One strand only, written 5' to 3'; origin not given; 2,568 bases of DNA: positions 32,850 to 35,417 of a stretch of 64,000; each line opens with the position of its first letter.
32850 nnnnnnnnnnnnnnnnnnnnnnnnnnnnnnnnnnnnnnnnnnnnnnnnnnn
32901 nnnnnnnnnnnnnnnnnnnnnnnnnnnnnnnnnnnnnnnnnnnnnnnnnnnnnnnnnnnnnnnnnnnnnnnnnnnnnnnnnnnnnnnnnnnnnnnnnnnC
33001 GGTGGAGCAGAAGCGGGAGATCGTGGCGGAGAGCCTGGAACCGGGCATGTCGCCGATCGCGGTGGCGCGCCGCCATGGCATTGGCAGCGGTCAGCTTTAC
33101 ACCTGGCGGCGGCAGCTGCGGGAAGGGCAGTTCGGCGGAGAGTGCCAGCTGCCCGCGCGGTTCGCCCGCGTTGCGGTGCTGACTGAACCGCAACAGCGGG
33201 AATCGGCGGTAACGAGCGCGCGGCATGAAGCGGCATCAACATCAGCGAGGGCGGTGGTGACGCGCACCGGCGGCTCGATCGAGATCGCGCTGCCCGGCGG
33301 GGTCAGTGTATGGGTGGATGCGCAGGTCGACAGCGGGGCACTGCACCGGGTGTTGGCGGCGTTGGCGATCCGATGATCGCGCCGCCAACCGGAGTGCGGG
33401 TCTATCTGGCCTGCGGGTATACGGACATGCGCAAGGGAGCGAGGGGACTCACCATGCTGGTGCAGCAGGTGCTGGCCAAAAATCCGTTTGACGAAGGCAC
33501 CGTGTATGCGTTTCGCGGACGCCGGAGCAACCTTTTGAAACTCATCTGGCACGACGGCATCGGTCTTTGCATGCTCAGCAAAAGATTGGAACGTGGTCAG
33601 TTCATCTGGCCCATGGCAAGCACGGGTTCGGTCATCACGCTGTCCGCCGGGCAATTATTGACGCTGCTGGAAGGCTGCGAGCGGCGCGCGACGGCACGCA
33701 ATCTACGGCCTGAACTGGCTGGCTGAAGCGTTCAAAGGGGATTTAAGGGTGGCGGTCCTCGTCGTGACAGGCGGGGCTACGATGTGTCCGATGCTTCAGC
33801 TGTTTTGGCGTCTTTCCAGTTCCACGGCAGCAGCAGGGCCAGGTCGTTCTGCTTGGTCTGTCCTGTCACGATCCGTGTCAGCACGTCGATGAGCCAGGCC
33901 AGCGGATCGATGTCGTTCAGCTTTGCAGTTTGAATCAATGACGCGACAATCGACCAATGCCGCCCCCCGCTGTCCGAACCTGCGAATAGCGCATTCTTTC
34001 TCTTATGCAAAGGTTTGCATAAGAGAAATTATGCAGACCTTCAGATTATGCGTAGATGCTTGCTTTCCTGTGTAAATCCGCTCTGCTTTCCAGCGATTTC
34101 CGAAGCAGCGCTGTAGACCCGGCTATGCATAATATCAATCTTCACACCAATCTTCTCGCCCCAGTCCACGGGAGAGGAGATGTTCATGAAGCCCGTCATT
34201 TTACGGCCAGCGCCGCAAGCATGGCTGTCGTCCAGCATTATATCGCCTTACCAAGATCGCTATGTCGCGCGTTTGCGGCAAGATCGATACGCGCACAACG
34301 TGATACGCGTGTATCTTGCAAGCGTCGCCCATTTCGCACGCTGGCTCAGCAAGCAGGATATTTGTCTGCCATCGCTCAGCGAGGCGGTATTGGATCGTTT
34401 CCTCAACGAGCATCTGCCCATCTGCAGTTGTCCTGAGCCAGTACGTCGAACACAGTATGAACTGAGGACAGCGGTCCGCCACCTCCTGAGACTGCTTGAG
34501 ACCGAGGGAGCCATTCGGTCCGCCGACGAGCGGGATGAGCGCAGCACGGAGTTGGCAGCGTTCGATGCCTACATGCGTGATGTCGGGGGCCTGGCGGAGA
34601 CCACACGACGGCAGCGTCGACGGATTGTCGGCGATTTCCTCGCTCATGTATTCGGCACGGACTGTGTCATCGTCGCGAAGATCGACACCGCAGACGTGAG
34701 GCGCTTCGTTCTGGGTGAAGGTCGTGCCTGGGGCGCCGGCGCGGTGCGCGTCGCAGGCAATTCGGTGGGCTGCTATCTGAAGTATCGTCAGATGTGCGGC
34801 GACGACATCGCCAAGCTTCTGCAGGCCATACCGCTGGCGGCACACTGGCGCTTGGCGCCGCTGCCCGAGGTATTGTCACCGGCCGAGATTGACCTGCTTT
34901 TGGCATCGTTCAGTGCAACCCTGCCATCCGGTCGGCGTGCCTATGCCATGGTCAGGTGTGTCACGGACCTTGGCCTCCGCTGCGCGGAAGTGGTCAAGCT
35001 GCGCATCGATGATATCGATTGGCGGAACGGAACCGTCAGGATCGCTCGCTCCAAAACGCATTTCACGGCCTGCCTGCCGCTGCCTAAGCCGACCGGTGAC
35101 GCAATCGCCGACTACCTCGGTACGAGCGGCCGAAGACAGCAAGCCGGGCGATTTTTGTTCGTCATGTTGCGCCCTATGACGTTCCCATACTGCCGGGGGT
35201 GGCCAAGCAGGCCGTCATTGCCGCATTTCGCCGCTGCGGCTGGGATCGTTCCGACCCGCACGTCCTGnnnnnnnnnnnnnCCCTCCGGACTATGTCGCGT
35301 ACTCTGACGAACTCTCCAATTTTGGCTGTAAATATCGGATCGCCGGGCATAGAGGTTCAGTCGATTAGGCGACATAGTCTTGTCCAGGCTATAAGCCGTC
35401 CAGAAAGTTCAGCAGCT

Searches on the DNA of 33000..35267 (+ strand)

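Call 27: search_dna_similar(query=window:33000-35267:+, collection=plasmids, mode=near, max_rows=30)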
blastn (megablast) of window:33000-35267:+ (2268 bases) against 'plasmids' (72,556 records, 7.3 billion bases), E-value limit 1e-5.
Records with a match: 4; places in all: 4; records where one place covers at least 80% of the query: 0.
Best place of each record, by identity: 60-80% 4.
By first word of the organism name: Sinorhizobium 4.
By predicted mobility (MOB-suite, as given by PLSDB): conjugative 3; mobilizable 1.
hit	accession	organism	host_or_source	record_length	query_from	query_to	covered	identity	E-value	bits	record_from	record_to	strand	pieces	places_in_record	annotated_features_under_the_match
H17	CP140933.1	Sinorhizobium meliloti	Medicago lupulina,whole organism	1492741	886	2249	60%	77.9%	0e+0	821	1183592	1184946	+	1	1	site-specific integrase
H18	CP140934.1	Sinorhizobium meliloti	Medicago lupulina,whole organism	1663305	994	2267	56%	78.4%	0e+0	802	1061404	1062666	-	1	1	site-specific integrase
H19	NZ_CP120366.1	Sinorhizobium kummerowiae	Kummerowia stipulacea,Pure culture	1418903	995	2267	56%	78.1%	0e+0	778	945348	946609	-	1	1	none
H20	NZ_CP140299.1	Sinorhizobium kummerowiae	Kummerowia stipulacea,Pure culture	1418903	995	2249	55%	78.2%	0e+0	778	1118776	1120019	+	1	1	none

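Call 29: get_annotated_region(hit=H17, flank=4000)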
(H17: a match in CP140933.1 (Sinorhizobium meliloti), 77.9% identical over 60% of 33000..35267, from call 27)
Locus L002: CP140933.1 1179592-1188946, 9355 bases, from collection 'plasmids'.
description: Sinorhizobium meliloti strain ml28 plasmid pSymA, complete sequence
organism: Sinorhizobium meliloti (NCBI taxid 382)
taxonomy: Bacteria; Pseudomonadota; Alphaproteobacteria; Hyphomicrobiales; Rhizobiaceae; Sinorhizobium; Sinorhizobium meliloti
host: -; source: Medicago lupulina,whole organism; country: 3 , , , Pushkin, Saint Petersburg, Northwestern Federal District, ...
typing (MOB-suite, as given by PLSDB): conjugative; relaxase MOBQ; mating-pair formation MPF_T
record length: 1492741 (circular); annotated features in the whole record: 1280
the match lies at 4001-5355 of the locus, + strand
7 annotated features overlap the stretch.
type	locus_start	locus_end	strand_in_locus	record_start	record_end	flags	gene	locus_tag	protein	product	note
CDS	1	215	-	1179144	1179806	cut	-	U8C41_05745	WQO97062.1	NapC/NirT family cytochrome c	-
CDS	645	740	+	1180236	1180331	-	-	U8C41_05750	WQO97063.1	DUF3141 domain-containing protein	-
CDS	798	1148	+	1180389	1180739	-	-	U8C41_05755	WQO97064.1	hypothetical protein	-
CDS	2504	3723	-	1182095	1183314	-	-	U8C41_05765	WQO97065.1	IS3-like element ISRm1 family transposase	-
CDS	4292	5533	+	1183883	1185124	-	-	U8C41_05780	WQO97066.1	site-specific integrase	-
CDS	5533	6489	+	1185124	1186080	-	-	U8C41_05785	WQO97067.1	tyrosine-type recombinase/integrase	-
CDS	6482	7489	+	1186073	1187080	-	-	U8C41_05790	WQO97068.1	tyrosine-type recombinase/integrase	-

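Call 30: get_annotated_region(hit=H18, flank=4000)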
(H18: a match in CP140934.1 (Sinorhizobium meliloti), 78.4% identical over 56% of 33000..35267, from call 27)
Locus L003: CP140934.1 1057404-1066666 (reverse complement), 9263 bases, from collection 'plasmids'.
description: Sinorhizobium meliloti strain ml28 plasmid pSymB, complete sequence
organism: Sinorhizobium meliloti (NCBI taxid 382)
taxonomy: Bacteria; Pseudomonadota; Alphaproteobacteria; Hyphomicrobiales; Rhizobiaceae; Sinorhizobium; Sinorhizobium meliloti
host: -; source: Medicago lupulina,whole organism; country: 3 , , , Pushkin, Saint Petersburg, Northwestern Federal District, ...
typing (MOB-suite, as given by PLSDB): mobilizable; relaxase MOBQ
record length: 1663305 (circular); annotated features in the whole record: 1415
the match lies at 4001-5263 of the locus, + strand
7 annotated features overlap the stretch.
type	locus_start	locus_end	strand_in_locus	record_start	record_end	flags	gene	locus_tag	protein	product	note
CDS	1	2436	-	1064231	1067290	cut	-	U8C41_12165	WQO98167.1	polysialyltransferase family glycosyltransferase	-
CDS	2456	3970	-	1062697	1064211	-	-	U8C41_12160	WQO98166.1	glycosyltransferase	-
CDS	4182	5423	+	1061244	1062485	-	-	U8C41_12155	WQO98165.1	site-specific integrase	-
CDS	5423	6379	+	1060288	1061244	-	-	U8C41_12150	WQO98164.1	tyrosine-type recombinase/integrase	-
CDS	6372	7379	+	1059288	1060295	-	-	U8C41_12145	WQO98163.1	tyrosine-type recombinase/integrase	-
CDS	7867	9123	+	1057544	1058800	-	-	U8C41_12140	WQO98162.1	polysaccharide pyruvyl transferase family protein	-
CDS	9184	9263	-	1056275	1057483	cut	-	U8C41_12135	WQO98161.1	polysaccharide pyruvyl transferase family protein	-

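Call 31: get_annotated_region(hit=H19, flank=4000)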
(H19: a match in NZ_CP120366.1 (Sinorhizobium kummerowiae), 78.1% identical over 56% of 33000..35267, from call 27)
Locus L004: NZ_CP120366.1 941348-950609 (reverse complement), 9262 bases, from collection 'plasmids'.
description: Sinorhizobium kummerowiae strain CCBAU 71714 plasmid pSkuCCBAU71714a, complete sequence
organism: Sinorhizobium kummerowiae (NCBI taxid 158892)
taxonomy: Bacteria; Pseudomonadota; Alphaproteobacteria; Hyphomicrobiales; Rhizobiaceae; Sinorhizobium; Sinorhizobium kummerowiae
host: -; source: Kummerowia stipulacea,Pure culture; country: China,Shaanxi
typing (MOB-suite, as given by PLSDB): conjugative; relaxase MOBQ; mating-pair formation MPF_T
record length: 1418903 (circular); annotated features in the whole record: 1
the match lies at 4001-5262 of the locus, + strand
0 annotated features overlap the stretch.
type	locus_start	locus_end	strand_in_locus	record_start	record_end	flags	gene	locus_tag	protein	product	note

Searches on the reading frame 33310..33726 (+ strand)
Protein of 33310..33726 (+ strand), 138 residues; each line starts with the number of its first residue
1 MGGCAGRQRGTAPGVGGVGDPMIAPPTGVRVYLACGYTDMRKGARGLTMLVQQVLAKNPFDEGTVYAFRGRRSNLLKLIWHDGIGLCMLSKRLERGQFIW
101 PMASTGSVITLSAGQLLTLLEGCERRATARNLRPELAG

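Call 12: search_protein_families(library=pfam, proteins=[window:33310-33726:+])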
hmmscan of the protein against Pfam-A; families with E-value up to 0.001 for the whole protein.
window:33310-33726:+ (138 aa): 1 family
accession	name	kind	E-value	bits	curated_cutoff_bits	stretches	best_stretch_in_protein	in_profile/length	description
PF05717.18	TnpB_IS66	-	3.8e-31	107.4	26.6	1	30-127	2-98/101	IS66 Orf2 like protein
